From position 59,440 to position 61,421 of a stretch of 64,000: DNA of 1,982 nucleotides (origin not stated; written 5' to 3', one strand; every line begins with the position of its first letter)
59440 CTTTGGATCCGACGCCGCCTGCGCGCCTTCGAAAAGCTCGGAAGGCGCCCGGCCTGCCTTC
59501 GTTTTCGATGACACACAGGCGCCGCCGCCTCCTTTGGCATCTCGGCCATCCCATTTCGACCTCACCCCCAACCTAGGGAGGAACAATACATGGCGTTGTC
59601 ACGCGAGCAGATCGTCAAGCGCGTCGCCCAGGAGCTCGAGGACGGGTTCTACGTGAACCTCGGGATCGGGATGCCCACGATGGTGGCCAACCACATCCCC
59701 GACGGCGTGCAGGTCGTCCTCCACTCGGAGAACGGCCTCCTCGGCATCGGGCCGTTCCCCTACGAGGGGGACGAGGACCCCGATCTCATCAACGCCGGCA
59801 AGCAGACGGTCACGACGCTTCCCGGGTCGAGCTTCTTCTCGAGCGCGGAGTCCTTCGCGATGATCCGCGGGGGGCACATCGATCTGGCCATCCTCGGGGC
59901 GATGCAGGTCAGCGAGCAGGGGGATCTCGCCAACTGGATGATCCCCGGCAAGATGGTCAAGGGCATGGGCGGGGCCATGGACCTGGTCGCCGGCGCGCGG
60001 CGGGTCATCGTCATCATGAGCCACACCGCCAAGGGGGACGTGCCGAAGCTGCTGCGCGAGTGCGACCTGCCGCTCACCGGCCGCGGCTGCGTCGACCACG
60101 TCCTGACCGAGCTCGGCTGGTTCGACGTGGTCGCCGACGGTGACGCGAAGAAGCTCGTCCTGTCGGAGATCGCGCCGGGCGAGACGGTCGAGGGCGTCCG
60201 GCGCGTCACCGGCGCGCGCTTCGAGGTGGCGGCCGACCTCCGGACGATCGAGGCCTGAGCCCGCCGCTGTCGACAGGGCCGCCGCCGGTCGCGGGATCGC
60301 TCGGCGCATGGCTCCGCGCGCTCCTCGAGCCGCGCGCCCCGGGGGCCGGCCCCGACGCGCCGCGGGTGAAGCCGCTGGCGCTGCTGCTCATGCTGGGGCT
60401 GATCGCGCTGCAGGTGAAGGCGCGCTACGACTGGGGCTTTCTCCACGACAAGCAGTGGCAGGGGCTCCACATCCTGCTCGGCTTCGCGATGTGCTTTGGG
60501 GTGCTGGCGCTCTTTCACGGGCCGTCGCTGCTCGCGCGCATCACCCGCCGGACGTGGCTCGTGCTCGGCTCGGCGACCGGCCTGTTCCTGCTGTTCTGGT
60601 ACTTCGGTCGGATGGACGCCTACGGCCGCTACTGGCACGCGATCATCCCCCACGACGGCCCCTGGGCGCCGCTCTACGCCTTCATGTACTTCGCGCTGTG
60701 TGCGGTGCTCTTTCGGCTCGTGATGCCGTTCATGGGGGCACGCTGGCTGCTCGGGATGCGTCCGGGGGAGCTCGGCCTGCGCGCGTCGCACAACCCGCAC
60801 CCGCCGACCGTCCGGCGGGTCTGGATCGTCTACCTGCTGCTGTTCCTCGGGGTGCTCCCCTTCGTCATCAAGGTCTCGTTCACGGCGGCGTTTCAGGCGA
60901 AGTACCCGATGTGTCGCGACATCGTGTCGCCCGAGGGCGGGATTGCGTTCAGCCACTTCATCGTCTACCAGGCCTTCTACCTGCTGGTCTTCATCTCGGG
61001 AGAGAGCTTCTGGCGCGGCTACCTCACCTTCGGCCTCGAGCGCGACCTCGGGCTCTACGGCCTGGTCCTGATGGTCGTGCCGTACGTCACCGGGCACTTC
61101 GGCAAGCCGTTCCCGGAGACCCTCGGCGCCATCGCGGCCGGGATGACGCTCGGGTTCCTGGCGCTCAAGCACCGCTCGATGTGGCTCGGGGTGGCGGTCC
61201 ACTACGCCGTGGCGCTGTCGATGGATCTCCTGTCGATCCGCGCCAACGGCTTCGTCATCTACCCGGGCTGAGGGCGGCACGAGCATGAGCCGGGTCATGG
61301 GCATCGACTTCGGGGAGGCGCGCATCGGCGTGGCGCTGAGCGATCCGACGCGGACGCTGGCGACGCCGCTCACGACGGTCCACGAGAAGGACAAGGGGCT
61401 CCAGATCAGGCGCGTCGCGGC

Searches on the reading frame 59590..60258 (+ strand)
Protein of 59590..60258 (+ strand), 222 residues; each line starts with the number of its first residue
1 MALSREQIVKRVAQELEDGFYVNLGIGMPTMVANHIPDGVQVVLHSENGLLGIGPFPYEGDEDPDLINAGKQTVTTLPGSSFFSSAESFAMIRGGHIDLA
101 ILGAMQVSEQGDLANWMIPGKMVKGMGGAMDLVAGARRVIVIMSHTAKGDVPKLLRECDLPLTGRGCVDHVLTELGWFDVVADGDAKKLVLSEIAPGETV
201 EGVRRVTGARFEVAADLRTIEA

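Call 87: search_protein_families(library=pfam, proteins=[window:59590-60258:+], max_evalue=0.001)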
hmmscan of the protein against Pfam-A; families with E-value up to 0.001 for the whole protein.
window:59590-60258:+ (222 aa): 2 families
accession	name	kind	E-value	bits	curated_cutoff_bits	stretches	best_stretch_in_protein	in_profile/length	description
PF01144.29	CoA_trans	-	2.6e-48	164.8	23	1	6-203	2-214/217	Coenzyme A transferase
PF13336.12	AcetylCoA_hyd_C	-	7.3e-06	26.4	23.7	1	99-182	36-128/154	Acetyl-CoA hydrolase/transferase C-terminal domain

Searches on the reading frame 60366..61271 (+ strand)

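Call 87: search_protein_families(library=pfam, proteins=[window:60366-61271:+], max_evalue=0.001)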
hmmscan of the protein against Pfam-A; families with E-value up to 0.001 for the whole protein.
window:60366-61271:+ (301 aa): 1 family
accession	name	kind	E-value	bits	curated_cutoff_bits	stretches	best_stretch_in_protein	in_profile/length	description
PF02517.21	Rce1-like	-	8e-07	29.7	22.4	1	199-282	6-90/93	Type II CAAX prenyl endopeptidase Rce1-like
